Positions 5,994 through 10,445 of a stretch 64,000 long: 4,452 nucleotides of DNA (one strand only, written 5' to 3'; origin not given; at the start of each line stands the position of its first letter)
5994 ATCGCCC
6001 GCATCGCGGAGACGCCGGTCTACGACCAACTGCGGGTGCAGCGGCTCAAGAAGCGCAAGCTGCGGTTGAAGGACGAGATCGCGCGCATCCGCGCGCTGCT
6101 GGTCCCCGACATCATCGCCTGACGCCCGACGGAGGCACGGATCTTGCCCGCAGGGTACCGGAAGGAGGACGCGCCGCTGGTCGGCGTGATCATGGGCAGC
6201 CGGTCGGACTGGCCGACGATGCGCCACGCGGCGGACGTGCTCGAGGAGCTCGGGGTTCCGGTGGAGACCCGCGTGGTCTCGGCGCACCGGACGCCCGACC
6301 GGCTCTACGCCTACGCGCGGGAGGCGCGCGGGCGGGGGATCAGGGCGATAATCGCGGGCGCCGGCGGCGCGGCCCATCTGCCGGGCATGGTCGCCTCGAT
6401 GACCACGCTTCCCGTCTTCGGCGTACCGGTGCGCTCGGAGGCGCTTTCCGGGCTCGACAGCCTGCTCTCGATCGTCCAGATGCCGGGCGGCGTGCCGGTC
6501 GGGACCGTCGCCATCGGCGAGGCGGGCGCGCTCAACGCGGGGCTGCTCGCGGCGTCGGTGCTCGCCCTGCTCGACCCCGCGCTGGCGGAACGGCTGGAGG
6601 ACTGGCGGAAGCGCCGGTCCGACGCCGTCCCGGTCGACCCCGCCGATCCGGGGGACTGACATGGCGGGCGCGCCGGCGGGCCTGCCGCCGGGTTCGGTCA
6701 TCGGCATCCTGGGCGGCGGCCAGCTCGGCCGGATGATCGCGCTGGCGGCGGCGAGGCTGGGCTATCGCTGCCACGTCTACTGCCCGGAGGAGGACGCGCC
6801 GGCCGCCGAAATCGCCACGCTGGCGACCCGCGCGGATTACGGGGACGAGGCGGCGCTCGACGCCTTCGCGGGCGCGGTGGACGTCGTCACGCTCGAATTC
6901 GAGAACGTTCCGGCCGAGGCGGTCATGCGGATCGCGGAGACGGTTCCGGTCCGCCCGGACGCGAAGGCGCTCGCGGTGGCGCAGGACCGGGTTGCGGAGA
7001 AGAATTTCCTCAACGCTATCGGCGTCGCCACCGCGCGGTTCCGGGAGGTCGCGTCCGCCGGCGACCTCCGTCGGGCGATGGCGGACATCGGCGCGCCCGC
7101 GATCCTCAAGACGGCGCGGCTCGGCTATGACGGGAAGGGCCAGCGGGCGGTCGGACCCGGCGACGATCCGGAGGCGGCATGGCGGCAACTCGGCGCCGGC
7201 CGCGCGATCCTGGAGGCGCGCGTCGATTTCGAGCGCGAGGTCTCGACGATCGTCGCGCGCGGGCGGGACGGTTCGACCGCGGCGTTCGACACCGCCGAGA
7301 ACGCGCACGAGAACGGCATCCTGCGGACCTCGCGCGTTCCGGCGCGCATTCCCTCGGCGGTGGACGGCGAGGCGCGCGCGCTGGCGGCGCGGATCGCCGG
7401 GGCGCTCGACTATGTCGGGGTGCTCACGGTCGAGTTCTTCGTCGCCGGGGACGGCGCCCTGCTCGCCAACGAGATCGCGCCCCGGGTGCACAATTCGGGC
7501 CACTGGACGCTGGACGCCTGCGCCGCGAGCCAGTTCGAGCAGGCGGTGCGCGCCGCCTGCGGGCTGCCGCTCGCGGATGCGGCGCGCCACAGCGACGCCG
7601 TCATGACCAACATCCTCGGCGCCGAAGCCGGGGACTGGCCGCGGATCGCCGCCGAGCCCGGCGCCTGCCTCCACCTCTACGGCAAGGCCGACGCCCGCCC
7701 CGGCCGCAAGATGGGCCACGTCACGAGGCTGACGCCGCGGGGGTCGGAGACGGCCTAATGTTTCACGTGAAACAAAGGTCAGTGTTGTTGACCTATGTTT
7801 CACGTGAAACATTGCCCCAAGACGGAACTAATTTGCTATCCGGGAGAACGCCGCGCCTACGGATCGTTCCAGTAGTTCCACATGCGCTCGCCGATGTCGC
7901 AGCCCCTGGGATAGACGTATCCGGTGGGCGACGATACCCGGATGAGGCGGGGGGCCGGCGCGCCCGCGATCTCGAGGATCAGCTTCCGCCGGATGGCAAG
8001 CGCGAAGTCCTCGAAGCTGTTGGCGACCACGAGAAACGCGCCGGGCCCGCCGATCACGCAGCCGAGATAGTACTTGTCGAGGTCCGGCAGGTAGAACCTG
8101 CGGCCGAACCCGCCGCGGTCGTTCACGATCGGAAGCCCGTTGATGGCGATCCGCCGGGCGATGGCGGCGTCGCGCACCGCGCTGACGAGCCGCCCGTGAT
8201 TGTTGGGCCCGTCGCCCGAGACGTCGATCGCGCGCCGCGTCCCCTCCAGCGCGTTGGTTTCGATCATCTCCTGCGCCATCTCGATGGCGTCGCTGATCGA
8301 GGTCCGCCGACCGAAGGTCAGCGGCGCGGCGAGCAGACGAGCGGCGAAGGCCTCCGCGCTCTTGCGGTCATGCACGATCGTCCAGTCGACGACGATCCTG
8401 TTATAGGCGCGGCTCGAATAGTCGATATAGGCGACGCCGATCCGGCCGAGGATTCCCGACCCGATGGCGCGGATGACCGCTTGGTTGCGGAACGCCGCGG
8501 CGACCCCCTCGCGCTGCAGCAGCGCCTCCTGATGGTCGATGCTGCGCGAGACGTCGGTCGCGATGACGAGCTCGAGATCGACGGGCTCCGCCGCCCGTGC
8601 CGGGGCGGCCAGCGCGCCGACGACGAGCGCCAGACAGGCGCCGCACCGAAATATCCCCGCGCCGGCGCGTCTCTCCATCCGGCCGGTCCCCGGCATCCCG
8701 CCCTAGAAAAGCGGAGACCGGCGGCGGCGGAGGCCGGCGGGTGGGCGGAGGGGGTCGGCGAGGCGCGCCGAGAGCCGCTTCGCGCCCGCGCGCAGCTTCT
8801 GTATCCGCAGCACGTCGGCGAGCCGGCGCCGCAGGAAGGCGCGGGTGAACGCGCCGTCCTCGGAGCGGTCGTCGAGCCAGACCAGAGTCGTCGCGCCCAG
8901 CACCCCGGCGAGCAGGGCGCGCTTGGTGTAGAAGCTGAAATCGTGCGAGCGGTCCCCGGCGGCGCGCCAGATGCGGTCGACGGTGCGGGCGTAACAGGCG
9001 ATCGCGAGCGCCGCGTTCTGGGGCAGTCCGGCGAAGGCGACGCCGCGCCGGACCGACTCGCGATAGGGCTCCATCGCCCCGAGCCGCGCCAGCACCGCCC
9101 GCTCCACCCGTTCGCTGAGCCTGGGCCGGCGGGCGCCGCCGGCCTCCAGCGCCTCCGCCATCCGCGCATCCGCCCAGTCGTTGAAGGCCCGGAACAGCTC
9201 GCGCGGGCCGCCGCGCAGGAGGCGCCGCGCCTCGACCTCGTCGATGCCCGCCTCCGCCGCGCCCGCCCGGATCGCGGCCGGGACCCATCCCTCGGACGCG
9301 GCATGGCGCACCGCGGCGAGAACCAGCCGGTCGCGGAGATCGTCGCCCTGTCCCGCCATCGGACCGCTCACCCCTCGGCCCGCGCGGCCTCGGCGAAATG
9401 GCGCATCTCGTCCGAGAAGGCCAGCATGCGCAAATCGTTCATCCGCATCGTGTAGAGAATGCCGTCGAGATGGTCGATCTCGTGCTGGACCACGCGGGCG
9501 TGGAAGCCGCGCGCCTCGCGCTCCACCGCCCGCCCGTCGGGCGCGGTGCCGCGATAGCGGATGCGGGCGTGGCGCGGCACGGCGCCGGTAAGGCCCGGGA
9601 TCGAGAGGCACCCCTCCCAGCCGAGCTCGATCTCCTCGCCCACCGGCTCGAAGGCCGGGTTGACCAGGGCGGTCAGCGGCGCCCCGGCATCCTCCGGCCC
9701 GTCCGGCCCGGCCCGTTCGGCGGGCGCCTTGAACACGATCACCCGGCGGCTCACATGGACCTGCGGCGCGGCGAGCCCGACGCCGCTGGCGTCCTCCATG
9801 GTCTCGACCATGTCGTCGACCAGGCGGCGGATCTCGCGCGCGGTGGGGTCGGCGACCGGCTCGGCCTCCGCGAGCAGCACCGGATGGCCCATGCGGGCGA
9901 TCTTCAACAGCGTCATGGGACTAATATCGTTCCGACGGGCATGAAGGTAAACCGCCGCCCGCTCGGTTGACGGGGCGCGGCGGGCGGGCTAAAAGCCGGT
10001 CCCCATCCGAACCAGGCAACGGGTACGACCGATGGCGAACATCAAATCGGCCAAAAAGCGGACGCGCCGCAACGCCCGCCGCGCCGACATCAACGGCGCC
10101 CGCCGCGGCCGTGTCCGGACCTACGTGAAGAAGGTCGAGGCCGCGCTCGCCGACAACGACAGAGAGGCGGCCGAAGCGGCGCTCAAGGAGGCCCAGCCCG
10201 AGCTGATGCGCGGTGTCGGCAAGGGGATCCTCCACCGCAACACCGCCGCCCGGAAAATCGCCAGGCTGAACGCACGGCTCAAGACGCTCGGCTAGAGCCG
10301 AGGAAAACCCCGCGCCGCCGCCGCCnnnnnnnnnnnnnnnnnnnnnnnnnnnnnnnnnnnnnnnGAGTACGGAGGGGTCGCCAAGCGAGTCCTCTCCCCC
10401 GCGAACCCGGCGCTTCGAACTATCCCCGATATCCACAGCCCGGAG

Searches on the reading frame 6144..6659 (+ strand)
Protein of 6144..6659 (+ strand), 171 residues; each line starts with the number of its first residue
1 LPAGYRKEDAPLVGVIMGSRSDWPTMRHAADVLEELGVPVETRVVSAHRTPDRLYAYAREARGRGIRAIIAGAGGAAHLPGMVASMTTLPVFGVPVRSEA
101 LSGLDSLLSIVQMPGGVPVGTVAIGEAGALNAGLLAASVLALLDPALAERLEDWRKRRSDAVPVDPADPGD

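Call 80: search_protein_families(library=pfam, proteins=[window:6144-6659:+], max_evalue=0.00001)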
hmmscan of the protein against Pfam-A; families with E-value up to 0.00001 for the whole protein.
window:6144-6659:+ (171 aa): 1 family
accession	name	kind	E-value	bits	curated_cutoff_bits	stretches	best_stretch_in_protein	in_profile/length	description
PF00731.26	AIRC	-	1.2e-63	213.5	30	1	13-159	2-146/148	AIR carboxylase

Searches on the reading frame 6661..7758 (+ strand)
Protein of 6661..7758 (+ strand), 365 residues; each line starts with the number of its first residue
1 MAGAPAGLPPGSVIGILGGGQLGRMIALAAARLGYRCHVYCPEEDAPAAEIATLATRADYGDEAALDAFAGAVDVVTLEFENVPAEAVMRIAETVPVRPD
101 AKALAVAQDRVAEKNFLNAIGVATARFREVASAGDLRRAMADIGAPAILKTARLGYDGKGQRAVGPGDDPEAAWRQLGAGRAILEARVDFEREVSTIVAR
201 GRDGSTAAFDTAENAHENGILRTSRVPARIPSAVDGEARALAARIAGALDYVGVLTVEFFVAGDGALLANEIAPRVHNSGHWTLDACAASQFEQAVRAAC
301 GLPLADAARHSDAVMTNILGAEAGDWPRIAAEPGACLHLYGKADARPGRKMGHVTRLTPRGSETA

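Call 80: search_protein_families(library=pfam, proteins=[window:6661-7758:+], max_evalue=0.00001)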
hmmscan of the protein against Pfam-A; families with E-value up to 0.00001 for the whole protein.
window:6661-7758:+ (365 aa): 3 families
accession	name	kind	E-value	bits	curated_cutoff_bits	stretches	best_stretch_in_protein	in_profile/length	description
PF02222.28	ATP-grasp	-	1.1e-55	188.6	27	1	116-292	2-179/179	ATP-grasp domain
PF22660.2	RS_preATP-grasp-like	-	6.6e-33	113.5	27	1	14-108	4-98/98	Ribonucleotide synthetase preATP-grasp domain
PF17769.7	PurK_C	-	1.6e-16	60.2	22.6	1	313-359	1-48/56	Phosphoribosylaminoimidazole carboxylase C-terminal domain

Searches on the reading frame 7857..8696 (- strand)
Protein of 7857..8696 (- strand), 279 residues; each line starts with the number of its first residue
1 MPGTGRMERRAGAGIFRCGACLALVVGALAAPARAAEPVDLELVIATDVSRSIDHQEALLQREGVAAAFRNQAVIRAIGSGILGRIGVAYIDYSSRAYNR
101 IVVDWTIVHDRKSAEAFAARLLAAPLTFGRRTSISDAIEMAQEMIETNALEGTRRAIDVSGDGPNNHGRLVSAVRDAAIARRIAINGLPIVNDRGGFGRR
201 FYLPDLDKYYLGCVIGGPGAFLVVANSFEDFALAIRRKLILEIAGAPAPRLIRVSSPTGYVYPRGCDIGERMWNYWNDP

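Call 80: search_protein_families(library=pfam, proteins=[window:7857-8696:-], max_evalue=0.00001)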
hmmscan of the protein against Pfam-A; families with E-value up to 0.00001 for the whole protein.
window:7857-8696:- (279 aa): 1 family
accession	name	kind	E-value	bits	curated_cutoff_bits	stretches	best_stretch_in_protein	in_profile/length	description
PF06707.17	DUF1194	-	9.7e-69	231.2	27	1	39-245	2-204/206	Protein of unknown function (DUF1194)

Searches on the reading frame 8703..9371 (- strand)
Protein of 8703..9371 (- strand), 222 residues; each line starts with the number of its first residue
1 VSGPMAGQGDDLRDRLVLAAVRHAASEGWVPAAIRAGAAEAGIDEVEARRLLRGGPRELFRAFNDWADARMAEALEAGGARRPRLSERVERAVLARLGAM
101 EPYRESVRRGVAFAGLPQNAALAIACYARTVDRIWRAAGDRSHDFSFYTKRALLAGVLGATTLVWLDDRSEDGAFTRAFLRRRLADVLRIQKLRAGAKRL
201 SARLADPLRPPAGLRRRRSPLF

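Call 80: search_protein_families(library=pfam, proteins=[window:8703-9371:-], max_evalue=0.00001)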
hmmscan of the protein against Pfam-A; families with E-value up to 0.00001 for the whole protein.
window:8703-9371:- (222 aa): 1 family
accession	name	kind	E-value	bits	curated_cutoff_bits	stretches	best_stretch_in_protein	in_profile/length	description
PF08511.16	COQ9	-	7.3e-25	86.9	20.5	1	122-190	3-71/72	COQ9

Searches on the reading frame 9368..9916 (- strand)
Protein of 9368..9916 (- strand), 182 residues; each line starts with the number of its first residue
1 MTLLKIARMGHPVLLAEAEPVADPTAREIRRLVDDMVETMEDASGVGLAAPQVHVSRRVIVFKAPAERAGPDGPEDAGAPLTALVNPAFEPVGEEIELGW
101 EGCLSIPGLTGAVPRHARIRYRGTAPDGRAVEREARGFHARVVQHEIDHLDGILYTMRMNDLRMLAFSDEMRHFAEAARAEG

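Call 80: search_protein_families(library=pfam, proteins=[window:9368-9916:-], max_evalue=0.00001)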
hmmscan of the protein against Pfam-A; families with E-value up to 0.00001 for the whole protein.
window:9368-9916:- (182 aa): 1 family
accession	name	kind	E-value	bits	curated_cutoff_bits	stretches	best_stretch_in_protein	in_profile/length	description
PF01327.26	Pep_deformylase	-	4.7e-49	166.4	22.8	1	4-162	2-153/156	Polypeptide deformylase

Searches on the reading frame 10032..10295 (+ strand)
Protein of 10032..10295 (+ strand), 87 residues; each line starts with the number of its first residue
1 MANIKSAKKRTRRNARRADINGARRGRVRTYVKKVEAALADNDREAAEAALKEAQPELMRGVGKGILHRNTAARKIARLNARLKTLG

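Call 100: search_protein_families(library=pfam, proteins=[window:10032-10295:+], max_evalue=0.001)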
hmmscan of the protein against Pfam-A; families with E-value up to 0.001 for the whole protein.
window:10032-10295:+ (87 aa): 1 family
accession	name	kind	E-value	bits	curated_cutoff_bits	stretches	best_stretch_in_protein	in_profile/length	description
PF01649.23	Ribosomal_S20p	-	3.8e-27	95.2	29.5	1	2-84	1-83/83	Ribosomal protein S20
